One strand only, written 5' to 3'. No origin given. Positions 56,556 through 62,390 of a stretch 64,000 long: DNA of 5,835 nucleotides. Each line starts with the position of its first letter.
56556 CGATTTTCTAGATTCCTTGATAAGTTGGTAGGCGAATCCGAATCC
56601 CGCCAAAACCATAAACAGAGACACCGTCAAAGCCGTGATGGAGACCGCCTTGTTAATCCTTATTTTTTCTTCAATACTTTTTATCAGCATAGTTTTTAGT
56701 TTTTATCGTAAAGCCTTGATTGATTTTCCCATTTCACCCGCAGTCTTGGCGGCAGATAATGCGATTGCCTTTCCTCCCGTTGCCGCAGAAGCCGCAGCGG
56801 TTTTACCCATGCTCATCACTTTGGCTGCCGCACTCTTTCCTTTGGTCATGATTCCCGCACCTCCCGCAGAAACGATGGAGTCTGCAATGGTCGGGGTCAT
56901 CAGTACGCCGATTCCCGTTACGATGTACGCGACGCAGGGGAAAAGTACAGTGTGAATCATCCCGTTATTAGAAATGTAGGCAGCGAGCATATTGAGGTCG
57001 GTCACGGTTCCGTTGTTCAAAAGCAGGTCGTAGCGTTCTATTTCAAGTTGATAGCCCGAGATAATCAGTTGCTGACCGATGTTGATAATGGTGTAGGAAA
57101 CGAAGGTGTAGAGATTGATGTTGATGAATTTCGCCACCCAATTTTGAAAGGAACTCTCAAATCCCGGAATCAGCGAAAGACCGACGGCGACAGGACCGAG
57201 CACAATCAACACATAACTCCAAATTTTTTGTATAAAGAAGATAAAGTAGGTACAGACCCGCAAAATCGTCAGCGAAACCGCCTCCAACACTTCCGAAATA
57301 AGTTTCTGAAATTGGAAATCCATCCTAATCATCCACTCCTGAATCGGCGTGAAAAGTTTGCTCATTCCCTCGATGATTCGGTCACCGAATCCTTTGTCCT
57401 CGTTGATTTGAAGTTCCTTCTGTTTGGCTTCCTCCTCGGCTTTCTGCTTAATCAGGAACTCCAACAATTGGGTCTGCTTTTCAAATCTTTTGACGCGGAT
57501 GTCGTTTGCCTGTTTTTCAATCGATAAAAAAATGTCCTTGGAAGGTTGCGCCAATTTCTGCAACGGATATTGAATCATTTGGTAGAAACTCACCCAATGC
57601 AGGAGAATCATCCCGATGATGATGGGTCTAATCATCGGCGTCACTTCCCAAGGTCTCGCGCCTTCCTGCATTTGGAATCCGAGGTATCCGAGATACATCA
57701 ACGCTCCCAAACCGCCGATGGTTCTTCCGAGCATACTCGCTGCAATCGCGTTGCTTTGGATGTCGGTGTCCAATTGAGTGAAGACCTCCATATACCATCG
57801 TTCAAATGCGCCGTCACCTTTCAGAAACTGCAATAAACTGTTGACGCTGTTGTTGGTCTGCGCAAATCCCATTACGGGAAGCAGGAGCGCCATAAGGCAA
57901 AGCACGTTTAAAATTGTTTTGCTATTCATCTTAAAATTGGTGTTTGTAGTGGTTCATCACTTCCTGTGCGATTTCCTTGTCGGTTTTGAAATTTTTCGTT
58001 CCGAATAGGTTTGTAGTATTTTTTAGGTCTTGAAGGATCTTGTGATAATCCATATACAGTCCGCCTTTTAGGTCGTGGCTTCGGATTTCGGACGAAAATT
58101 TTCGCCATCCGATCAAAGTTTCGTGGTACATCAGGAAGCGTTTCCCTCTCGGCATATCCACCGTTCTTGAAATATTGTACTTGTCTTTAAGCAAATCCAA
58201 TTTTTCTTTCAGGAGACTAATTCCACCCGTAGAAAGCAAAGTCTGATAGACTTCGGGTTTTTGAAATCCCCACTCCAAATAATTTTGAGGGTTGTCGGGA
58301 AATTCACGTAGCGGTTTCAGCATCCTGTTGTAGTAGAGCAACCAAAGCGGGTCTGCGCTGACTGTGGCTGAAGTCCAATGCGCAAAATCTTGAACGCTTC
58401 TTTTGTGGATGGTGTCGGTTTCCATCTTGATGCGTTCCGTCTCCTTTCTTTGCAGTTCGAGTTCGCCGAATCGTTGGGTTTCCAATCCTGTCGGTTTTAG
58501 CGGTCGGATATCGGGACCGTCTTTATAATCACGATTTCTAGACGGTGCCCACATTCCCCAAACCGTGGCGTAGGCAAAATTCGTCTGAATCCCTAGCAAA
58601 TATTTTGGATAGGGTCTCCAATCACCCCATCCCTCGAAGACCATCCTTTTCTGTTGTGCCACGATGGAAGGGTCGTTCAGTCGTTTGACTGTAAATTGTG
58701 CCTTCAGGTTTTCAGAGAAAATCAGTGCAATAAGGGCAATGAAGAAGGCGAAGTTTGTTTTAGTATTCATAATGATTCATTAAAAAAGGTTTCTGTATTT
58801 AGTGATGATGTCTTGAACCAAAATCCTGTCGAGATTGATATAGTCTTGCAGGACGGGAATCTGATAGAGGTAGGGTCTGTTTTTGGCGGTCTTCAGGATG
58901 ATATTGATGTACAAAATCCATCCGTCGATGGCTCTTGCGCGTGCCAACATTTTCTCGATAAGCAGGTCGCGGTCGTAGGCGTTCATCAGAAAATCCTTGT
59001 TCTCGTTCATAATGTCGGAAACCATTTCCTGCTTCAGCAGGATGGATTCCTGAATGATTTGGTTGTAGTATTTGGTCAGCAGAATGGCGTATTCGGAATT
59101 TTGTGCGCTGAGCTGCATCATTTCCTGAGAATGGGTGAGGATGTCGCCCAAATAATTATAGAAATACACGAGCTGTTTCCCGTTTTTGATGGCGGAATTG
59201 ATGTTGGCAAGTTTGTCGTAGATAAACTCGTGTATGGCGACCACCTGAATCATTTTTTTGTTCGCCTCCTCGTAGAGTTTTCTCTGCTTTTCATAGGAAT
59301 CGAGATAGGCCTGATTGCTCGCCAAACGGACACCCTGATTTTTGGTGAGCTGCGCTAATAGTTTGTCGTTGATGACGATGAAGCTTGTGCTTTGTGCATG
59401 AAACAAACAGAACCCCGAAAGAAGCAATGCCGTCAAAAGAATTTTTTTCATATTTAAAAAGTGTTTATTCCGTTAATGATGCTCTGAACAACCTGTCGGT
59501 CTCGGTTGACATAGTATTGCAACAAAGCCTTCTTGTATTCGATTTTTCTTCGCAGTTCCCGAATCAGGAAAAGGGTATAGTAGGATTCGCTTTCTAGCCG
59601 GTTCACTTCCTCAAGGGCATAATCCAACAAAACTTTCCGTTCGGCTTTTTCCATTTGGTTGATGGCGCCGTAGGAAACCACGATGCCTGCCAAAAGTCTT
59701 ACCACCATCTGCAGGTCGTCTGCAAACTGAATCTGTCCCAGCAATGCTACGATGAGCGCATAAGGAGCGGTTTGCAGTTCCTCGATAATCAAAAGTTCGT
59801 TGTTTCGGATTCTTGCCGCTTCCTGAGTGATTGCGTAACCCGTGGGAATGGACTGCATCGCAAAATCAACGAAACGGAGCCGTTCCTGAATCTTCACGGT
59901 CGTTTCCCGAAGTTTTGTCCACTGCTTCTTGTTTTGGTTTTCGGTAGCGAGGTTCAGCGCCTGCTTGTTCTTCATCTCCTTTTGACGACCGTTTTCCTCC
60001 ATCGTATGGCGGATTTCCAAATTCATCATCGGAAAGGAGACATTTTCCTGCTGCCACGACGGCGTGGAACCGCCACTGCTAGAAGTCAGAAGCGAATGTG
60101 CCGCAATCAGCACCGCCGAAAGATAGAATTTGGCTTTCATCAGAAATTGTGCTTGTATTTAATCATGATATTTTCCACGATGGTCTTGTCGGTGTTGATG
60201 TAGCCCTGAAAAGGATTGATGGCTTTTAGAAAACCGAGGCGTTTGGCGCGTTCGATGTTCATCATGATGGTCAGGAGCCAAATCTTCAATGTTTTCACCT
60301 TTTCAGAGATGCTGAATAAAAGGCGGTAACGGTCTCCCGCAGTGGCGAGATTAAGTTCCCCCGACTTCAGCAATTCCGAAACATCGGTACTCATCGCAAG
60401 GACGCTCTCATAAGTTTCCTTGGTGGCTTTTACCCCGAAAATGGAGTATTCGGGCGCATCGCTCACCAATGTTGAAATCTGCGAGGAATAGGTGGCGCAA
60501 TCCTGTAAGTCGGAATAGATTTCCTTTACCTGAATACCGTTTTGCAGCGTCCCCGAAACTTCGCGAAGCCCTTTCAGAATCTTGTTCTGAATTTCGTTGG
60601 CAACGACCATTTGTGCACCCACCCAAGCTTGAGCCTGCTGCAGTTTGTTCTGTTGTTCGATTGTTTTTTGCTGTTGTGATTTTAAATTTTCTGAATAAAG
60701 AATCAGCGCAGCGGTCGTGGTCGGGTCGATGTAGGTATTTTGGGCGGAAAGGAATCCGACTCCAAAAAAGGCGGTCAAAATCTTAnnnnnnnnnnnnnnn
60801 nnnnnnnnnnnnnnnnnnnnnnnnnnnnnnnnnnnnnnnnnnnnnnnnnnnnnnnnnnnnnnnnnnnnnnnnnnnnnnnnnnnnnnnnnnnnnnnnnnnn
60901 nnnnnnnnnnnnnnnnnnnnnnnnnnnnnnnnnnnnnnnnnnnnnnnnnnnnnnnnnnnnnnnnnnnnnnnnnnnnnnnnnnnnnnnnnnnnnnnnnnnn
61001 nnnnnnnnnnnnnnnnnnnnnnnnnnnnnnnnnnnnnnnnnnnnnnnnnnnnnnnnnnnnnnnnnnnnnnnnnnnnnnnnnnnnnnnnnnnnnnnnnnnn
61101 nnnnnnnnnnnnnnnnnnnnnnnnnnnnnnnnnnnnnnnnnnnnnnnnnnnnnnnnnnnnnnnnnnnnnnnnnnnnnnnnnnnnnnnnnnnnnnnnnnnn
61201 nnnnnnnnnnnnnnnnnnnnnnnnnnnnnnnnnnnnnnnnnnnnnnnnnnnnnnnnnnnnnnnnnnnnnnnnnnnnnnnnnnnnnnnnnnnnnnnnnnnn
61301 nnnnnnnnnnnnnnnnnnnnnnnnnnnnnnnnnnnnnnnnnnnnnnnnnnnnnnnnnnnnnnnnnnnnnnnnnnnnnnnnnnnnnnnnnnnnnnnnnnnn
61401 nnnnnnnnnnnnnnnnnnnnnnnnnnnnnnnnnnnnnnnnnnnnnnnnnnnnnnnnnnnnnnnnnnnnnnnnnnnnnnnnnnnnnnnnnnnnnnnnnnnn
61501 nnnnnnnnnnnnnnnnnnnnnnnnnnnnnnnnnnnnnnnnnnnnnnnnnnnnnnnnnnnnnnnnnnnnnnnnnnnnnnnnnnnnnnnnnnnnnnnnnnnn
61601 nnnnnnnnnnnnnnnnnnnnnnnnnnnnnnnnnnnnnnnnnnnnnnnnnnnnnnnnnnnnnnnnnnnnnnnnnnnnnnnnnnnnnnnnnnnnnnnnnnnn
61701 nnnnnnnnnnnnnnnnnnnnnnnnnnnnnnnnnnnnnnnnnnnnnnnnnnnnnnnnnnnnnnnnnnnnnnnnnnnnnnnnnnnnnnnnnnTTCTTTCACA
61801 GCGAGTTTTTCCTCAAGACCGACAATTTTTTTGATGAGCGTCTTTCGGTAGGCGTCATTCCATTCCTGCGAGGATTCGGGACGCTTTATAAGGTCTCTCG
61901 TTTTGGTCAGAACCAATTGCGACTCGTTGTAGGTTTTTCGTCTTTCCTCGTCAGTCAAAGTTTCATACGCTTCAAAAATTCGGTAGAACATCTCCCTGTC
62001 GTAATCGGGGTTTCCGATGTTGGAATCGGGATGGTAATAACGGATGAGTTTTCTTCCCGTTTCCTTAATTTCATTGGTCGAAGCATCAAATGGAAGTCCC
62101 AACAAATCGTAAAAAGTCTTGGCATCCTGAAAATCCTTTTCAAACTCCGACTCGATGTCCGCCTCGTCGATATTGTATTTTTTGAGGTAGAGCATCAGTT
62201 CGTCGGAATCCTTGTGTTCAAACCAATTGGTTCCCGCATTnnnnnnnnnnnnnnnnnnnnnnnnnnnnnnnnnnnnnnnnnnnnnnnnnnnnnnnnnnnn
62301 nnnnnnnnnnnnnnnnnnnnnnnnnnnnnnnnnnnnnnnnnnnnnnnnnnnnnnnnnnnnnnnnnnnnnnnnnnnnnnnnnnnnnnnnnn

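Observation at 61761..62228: Complete DnaJ-type J-domain inserted inside the VirB4-like TraG conjugation ATPase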

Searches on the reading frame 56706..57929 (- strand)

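Call 12: search_protein_families(library=pfam, proteins=[window:56706-57929:-], max_evalue=0.001)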
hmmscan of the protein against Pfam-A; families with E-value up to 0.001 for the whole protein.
window:56706-57929:- (408 aa): 1 family
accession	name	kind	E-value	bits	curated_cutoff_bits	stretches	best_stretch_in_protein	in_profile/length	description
PF04610.19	TrbL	-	3e-06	27.6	25.9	1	207-290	98-181/215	TrbL/VirB6 plasmid conjugal transfer protein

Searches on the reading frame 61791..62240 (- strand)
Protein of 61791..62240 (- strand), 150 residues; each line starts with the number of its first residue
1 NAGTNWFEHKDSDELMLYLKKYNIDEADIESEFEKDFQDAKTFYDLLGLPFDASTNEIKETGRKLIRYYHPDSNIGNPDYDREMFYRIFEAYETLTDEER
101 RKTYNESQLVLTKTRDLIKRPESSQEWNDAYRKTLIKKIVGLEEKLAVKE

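Call 58: search_dna_similar(query=window:61791-62240:-, collection=plasmids, mode=protein, max_rows=15, max_evalue=0.00001)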
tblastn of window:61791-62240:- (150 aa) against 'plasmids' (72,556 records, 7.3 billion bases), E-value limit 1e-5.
Records with a match: 135; places in all: 136; records where one place covers at least 80% of the query: 2.
Best place of each record, by identity: <60% 135.
By first word of the organism name: Rhizobium 40; Rhodococcus 15; Pseudoalteromonas 13; Leisingera 11; Escherichia 9; Mycetohabitans 7; Acinetobacter 5; Nocardia 3; Streptomyces 2; Neisseria 2; and 26 more.
By predicted mobility (MOB-suite, as given by PLSDB): non-mobilizable 97; conjugative 24; mobilizable 14.
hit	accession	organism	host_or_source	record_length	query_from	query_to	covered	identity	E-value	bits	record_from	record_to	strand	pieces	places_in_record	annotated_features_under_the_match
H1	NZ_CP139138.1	Chryseobacterium sp. JJR-5R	single cell,Rosa multiflora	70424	1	150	100%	54.0%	2e-46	167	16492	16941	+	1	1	TraG family conjugative transposon ATPase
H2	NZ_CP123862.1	Sphingobacterium faecium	Cell culture,Feedlot Water bowl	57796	1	150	100%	42.4%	6e-31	123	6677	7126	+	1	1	TraG family conjugative transposon ATPase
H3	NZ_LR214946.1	Mycoplasmoides pneumoniae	Homo sapiens,monkey kidney ...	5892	3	120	79%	33.1%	6e-6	52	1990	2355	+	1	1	J domain-containing protein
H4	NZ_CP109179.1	Streptomyces sp. NBC_01717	-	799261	35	108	49%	45.9%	1e-10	65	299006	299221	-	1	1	dnaJ: molecular chaperone DnaJ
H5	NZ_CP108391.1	Streptomyces sp. NBC_01320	-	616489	35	108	49%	44.6%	1e-9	62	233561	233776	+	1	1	dnaJ: molecular chaperone DnaJ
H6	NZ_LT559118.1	Nonomuraea gerenzanensis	-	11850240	35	108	49%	43.2%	9e-12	68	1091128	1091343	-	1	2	none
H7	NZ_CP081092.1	Leisingera caerulea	-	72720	41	121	54%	38.3%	4e-7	55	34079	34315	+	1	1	DnaJ C-terminal domain-containing protein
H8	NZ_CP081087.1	Leisingera caerulea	-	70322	41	121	54%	38.3%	5e-7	55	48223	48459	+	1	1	DnaJ C-terminal domain-containing protein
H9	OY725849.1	Subdoligranulum variabile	-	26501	30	106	51%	40.3%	3e-10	64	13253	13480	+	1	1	record has no annotation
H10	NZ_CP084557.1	Arthrobacter sp. FW306-05-C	isolate,terrestrial sediment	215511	40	105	44%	47.0%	5e-6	52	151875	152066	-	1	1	J domain-containing protein | nucleotide exchange factor GrpE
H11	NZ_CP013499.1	Rhizobium sp. N621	Phaseolus vulgaris,Whole ...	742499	44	134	61%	33.7%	2e-6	53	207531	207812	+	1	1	J domain-containing protein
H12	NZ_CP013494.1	Rhizobium sp. N6212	Phaseolus vulgaris,Whole ...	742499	44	134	61%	33.7%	2e-6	53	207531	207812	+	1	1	J domain-containing protein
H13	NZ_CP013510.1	Rhizobium sp. N1341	Phaseolus vulgaris,Whole ...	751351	44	134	61%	33.7%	2e-6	53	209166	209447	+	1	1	J domain-containing protein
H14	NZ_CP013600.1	Rhizobium sp. N741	Phaseolus vulgaris,Whole ...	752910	44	134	61%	33.7%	2e-6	53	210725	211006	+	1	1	J domain-containing protein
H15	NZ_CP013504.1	Rhizobium esperanzae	Phaseolus vulgaris,Whole ...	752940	44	134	61%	33.7%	2e-6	53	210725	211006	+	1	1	J domain-containing protein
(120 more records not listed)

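Call 59: get_annotated_region(hit=H2, flank=9000)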
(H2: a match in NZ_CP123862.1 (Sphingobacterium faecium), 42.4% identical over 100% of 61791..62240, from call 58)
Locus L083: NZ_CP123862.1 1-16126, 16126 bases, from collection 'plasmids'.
description: Sphingobacterium faecium strain WB8 plasmid pWB8, complete sequence
organism: Sphingobacterium faecium (NCBI taxid 34087)
taxonomy: Bacteria; Bacteroidota; Sphingobacteriia; Sphingobacteriales; Sphingobacteriaceae; Sphingobacterium; Sphingobacterium faecium
host: -; source: Cell culture,Feedlot Water bowl; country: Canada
typing (MOB-suite, as given by PLSDB): non-mobilizable
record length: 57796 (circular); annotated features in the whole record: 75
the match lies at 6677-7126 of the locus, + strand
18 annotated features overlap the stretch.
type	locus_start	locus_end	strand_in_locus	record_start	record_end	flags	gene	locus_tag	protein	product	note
CDS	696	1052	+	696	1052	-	-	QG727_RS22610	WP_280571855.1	hypothetical protein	-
CDS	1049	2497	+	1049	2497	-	-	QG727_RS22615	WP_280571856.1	relaxase/mobilization nuclease domain-containing protein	-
CDS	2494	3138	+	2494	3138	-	-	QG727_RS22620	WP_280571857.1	ParA family protein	-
CDS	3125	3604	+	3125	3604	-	-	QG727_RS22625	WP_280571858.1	hypothetical protein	-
CDS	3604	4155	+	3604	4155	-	-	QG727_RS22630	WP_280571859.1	hypothetical protein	-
CDS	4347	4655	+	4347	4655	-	-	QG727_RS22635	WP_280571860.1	DUF4134 domain-containing protein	-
CDS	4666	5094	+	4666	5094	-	-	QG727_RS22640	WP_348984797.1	DUF4133 domain-containing protein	-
CDS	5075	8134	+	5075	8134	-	-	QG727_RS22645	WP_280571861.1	TraG family conjugative transposon ATPase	GO:0032196 - transposition [Evidence IEA]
CDS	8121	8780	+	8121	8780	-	-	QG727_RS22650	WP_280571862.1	hypothetical protein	-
CDS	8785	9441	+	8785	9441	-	-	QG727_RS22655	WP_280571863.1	hypothetical protein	-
CDS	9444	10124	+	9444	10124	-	-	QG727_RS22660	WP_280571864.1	hypothetical protein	-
CDS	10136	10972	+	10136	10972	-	-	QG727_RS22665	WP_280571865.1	hypothetical protein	-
CDS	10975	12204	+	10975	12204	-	-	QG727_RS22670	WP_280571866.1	hypothetical protein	-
CDS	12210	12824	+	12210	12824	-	traK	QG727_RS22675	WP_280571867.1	conjugative transposon protein TraK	-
CDS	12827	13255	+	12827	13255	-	-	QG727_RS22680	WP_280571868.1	hypothetical protein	-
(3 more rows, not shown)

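Call 60: predict_structure(alignment_id=A5)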
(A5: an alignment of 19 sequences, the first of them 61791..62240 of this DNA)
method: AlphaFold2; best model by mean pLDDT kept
length: 150 residues; sequences in the alignment: 19
mean_pLDDT: 76.8   pTM: 0.49
mean pLDDT of the five models: 76.8, 75.4, 74.8, 74.4, 71.3
residues with pLDDT >= 90: 26; 70-90: 85; 50-70: 28; < 50: 11
segments of 3 or more residues with pLDDT < 50: 115-121
pLDDT, mean of each block of 10 residues (from residue 1): 64 81 77 57 85 91 90 83 88 91 83 53 63 79 66
secondary structure, 60 per line:
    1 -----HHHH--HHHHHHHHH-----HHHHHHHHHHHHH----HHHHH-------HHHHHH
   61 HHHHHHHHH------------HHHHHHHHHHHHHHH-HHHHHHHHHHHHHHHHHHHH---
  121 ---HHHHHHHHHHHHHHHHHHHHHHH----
elements in order: H6-9 H12-20 H26-38 H43-47 H55-69 H82-96 H98-117 H124-146

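Call 63: fold_search(model_id=the predicted structure, library=pdb)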
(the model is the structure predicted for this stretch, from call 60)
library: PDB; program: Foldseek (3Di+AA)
matches with E <= 10: 116; with E <= 0.001: 3
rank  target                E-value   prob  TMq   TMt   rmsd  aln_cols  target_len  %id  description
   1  2dn9_MODEL_1_A        3.5e-04  1.00  0.43  0.78   3.8        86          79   35  Solution structure of J-domain from the DnaJ homolog, human Tid1 protein (released 2006-10-25)
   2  2och                  8.3e-04  1.00  0.38  0.80   2.1        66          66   44  J-domain of dnj-12 from Caenorhabditis elegans (released 2007-01-23)
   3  6iws_MODEL_1_A        8.8e-04  1.00  0.37  0.71   2.1        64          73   44  Solution structure of the J-domain of Tid1, a Mitochondrial Hsp40/DnaJ Protein (released 2019-12-11)
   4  2ej7_MODEL_1_A        1.4e-03  1.00  0.43  0.76   1.7        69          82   35  Solution structure of the DnaJ domain of the human protein HCG3, a hypothetical protein tmp_locus_21 (released 2007-09-18)
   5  3apq_A                1.6e-03  1.00  0.40  0.29   1.5        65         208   43  Crystal structure of J-Trx1 fragment of ERdj5 (released 2011-04-20)
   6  2dmx_MODEL_1_A        1.7e-03  1.00  0.38  0.59   2.2        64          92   38  Solution structure of the J domain of DnaJ homolog subfamily B member 8 (released 2006-10-24)
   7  4j7z_D                1.8e-03  1.00  0.40  0.56   2.0        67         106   42  Thermus thermophilus DNAJ J- and G/F-DOMAINS (released 2013-07-31)
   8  2ctr_MODEL_1_A        3.2e-03  1.00  0.38  0.64   1.5        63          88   49  Solution structure of J-domain from human DnaJ subfamily B menber 9 (released 2005-11-24)
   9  4j7z_A                3.2e-03  1.00  0.40  0.58   2.2        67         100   42  Thermus thermophilus DNAJ J- and G/F-DOMAINS (released 2013-07-31)
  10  5vso_MODEL_1_A        3.2e-03  1.00  0.37  0.70   2.7        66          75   41  NMR structure of Ydj1 J-domain, a cytosolic Hsp40 from Saccharomyces cerevisiae (released 2017-11-01)
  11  4j7z_C                4.0e-03  1.00  0.39  0.56   2.3        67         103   39  Thermus thermophilus DNAJ J- and G/F-DOMAINS (released 2013-07-31)
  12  4j80_A                4.2e-03  1.00  0.40  0.23   2.0        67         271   40  Thermus thermophilus DnaJ (released 2013-07-31)
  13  2ctw_MODEL_1_A        4.2e-03  1.00  0.40  0.53   6.6        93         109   30  Solution structure of J-domain from mouse DnaJ subfamily C menber 5 (released 2005-11-24)
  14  5nro_B                5.0e-03  1.00  0.35  0.78   1.8        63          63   40  Structure of full-length DnaK with bound J-domain (released 2018-01-17)
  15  3apq_B                5.2e-03  1.00  0.39  0.30   1.6        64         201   44  Crystal structure of J-Trx1 fragment of ERdj5 (released 2011-04-20)
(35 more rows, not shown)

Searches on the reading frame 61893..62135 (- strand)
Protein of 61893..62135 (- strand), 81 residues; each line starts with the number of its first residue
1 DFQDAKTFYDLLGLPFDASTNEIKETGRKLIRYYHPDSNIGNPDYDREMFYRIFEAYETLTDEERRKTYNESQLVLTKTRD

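Call 3: search_protein_families(library=pfam, proteins=[window:61893-62135:-], max_evalue=1)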
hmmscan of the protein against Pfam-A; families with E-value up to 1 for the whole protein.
seq(81 aa): 1 family
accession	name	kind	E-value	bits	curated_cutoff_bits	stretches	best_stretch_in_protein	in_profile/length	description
PF00226.36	DnaJ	-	2.8e-18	66.2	27.8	1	8-70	2-63/63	DnaJ domain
